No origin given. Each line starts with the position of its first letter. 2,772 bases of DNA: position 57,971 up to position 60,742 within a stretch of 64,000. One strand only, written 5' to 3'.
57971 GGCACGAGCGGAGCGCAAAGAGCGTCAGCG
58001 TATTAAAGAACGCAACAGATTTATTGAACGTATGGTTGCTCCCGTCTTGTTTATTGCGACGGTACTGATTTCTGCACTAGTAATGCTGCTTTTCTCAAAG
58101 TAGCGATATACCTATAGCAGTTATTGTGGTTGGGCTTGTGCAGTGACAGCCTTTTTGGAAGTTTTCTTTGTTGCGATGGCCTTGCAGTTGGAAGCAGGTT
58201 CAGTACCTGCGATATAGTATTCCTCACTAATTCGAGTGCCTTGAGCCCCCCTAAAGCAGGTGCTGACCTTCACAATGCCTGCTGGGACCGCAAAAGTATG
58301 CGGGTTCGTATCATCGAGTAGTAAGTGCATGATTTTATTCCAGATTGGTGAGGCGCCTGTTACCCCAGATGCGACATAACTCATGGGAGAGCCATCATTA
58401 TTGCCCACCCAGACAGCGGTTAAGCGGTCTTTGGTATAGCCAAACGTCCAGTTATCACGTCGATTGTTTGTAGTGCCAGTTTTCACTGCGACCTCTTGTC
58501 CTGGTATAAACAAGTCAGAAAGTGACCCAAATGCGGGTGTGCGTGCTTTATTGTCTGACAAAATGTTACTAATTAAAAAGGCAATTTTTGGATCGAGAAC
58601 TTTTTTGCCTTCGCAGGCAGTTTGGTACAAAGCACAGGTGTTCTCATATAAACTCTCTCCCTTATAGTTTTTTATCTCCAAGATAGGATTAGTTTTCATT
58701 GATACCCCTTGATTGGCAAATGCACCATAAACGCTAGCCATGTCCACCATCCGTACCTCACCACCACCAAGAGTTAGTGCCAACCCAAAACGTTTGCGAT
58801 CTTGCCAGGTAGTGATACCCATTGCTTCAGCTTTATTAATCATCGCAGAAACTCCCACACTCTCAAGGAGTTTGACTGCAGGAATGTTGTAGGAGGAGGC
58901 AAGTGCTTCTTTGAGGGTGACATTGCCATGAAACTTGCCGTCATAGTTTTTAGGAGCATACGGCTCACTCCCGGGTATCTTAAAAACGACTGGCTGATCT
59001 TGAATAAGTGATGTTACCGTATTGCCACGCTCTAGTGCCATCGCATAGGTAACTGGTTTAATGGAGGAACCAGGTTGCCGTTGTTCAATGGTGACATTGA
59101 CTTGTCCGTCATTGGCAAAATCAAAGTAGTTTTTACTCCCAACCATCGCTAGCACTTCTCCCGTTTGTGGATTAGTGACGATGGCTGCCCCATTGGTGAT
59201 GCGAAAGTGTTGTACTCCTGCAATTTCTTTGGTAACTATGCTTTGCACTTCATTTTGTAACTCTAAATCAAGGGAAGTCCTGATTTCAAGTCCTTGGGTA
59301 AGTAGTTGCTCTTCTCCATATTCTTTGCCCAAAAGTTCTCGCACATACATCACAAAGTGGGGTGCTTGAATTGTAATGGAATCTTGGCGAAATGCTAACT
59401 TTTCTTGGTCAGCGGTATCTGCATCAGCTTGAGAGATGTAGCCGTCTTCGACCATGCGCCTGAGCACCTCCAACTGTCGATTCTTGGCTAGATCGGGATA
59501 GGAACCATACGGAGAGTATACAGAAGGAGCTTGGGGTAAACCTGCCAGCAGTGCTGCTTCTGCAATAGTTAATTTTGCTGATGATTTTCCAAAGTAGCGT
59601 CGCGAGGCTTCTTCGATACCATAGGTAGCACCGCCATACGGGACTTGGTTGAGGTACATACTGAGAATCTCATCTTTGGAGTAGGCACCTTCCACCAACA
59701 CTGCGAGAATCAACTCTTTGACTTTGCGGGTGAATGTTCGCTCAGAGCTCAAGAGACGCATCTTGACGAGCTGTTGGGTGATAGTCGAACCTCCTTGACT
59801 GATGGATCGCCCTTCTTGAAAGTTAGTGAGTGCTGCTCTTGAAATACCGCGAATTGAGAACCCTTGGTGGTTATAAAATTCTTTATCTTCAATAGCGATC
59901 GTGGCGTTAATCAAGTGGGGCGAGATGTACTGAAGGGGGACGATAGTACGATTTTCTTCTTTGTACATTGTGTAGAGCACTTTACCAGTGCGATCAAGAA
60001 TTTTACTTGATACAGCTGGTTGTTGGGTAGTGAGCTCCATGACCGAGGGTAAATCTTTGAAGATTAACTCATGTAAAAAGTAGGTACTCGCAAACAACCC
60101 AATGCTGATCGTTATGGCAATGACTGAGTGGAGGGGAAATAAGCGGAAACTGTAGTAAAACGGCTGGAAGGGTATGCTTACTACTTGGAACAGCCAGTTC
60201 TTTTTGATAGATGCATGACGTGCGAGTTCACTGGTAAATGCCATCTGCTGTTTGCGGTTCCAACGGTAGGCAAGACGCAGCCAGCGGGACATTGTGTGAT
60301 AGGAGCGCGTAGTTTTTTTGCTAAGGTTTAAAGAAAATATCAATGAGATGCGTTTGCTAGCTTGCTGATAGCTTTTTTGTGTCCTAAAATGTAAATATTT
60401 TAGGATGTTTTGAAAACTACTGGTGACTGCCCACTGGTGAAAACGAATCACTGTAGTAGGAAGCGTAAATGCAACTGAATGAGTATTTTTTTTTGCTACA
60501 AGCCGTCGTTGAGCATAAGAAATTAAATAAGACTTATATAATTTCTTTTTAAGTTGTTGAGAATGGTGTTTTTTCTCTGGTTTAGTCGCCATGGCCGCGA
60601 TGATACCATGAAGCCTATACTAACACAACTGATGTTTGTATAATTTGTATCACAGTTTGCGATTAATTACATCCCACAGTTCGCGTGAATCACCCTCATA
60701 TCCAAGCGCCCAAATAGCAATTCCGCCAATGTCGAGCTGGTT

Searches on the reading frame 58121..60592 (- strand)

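Call 31: search_protein_families(library=pfam, proteins=[window:58121-60592:-], max_evalue=0.00001)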
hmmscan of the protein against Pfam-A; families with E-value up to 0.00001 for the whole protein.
window:58121-60592:- (823 aa): 2 families
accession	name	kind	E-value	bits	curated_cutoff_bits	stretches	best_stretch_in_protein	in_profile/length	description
PF00912.28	Transgly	-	1.7e-63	213.7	27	1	203-380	2-177/178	Transglycosylase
PF00905.27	Transpeptidase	-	7.9e-23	81.5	22.1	1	468-755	1-298/299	Penicillin binding protein transpeptidase domain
